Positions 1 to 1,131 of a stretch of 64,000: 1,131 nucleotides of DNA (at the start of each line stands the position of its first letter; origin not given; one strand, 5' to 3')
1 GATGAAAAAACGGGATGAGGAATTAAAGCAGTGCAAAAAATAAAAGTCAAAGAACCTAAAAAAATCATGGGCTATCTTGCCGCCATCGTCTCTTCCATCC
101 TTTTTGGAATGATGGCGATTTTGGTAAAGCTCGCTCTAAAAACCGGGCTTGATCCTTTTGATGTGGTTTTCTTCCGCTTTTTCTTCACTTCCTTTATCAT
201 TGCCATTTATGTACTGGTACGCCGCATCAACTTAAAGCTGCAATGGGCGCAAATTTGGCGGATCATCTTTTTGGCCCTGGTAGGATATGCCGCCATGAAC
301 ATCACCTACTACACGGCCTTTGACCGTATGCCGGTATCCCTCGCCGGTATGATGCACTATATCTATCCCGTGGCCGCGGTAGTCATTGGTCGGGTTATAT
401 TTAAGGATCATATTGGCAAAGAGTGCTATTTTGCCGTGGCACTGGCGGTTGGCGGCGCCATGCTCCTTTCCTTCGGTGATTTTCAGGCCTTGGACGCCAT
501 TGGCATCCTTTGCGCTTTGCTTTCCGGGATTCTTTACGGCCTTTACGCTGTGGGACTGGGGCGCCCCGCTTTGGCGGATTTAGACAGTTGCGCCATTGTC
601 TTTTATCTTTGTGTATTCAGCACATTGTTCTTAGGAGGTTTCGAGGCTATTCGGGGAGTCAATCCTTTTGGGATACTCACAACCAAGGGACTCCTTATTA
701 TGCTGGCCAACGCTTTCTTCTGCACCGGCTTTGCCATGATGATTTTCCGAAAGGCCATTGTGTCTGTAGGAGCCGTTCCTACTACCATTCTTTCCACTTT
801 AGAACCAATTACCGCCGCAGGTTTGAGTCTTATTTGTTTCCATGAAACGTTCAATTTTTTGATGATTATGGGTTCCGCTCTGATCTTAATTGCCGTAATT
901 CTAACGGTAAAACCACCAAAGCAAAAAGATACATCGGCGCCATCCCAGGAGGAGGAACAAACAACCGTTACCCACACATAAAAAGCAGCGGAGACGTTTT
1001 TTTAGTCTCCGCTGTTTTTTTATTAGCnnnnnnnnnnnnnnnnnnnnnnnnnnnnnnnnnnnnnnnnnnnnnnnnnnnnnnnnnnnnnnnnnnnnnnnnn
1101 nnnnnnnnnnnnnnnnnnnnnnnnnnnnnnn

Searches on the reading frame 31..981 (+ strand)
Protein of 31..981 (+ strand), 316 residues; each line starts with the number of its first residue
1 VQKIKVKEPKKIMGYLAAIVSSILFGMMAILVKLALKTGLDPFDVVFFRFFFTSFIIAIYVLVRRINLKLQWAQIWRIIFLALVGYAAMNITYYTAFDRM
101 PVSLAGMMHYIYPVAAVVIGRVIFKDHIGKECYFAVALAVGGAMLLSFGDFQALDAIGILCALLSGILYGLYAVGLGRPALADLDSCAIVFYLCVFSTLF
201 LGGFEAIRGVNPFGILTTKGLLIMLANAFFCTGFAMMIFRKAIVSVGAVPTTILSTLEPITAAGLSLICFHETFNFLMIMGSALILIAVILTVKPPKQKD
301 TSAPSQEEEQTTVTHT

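Call 15: search_protein_families(library=pfam, proteins=[window:31-981:+])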
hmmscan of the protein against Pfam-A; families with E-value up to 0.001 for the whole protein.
window:31-981:+ (316 aa): 2 families
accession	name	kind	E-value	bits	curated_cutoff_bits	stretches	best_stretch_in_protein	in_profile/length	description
PF00892.27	EamA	-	8.2e-32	110.8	28.2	2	13-147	2-134/135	EamA-like transporter family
PF03151.22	TPT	-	1.1e-08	35.3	30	1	28-291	17-289/291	Triose-phosphate Transporter family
